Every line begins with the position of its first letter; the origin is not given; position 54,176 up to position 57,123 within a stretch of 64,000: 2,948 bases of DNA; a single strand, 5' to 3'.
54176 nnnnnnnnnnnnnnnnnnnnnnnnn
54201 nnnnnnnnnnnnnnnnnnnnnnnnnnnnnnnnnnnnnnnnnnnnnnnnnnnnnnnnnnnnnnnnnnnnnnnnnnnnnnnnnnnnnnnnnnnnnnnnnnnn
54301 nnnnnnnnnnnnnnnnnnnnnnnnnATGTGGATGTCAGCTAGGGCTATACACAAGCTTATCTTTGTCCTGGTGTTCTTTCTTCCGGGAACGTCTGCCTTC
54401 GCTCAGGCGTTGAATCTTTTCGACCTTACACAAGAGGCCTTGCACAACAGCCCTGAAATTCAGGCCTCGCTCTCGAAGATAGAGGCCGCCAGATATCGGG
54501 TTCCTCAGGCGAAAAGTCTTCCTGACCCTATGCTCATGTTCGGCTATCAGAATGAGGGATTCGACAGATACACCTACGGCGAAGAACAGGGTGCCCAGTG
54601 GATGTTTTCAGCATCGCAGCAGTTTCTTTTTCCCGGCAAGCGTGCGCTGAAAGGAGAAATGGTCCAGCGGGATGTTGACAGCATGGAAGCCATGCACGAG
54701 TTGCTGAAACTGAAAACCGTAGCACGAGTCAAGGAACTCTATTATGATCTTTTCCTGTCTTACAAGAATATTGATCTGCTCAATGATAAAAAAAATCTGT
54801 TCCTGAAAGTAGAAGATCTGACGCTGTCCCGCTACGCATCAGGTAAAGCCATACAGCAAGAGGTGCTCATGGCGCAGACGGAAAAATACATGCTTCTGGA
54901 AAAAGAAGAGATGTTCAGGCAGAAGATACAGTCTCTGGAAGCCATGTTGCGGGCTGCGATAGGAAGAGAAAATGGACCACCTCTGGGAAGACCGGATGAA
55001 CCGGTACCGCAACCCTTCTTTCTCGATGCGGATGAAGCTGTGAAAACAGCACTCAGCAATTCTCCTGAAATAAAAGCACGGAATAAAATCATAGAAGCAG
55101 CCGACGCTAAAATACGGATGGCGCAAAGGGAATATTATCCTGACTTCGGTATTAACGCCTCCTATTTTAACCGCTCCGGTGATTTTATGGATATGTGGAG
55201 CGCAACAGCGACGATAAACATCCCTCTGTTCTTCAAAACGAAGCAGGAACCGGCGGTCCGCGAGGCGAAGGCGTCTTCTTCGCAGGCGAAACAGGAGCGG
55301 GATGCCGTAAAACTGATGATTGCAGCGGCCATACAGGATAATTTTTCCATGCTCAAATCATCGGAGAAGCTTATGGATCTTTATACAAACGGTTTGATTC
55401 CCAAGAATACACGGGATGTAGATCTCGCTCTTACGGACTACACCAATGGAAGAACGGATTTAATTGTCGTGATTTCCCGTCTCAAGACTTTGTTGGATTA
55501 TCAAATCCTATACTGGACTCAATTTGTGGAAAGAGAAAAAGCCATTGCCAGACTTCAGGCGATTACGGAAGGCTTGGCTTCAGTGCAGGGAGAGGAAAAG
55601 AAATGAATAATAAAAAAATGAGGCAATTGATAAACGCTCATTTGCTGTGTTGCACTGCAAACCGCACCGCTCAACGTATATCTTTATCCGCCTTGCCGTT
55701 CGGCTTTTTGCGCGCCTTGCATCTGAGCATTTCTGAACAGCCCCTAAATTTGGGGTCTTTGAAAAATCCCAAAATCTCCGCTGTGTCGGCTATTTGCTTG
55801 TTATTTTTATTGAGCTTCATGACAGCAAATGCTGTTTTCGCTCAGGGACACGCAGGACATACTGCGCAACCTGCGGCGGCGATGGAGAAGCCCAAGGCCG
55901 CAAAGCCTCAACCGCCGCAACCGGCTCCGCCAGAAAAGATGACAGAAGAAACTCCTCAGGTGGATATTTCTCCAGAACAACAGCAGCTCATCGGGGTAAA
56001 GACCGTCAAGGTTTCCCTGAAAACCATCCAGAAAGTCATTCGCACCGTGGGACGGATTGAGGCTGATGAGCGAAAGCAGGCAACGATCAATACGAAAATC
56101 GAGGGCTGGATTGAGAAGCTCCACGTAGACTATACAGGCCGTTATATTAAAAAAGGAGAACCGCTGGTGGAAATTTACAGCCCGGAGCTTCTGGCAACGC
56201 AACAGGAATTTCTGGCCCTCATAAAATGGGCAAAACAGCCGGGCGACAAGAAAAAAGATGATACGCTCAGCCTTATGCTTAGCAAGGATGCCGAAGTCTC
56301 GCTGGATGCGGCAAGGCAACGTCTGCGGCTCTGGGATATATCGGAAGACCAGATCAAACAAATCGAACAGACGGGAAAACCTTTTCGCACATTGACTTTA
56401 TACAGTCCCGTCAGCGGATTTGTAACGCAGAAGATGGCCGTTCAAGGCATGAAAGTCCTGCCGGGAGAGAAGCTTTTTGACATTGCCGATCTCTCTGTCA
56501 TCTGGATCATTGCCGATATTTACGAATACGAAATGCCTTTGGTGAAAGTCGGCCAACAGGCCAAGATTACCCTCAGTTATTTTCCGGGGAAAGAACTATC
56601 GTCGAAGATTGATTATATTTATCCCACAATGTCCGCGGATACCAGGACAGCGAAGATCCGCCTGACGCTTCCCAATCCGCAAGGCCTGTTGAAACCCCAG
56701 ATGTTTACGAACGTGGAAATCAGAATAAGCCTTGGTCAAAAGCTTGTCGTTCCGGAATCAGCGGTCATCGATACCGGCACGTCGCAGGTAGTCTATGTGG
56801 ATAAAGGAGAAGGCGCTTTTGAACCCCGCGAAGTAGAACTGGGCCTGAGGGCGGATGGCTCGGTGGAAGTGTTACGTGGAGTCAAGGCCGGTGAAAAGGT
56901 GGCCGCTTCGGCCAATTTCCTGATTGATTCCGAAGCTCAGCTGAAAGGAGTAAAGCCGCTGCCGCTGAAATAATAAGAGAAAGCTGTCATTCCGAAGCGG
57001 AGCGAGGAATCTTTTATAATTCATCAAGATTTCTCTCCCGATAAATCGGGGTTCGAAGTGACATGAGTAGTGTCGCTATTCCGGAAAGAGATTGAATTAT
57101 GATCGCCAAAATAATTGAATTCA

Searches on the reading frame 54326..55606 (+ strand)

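Call 12: search_protein_families(library=pfam, proteins=[window:54326-55606:+])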
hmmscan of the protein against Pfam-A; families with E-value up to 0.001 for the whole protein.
window:54326-55606:+ (426 aa): 1 family
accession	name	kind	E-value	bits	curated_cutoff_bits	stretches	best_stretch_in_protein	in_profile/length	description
PF02321.23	OEP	-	1.2e-43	149.5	22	2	34-213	4-187/187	Outer membrane efflux protein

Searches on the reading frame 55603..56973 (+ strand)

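Call 12: search_protein_families(library=pfam, proteins=[window:55603-56973:+])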
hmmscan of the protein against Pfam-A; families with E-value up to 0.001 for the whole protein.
window:55603-56973:+ (456 aa): 3 families
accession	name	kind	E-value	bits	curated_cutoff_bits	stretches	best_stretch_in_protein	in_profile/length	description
PF16576.10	HlyD_D23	-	1.8e-81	273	30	1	142-368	2-213/214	Barrel-sandwich domain of CusB or HlyD membrane-fusion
PF13437.12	HlyD_3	-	2.5e-16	60.8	22.2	1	265-365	1-105/106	HlyD family secretion protein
PF16572.11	HlyD_D4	-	6.4e-08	32.8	26.4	1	188-259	1-54/55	Long alpha hairpin domain of cation efflux system protein, CusB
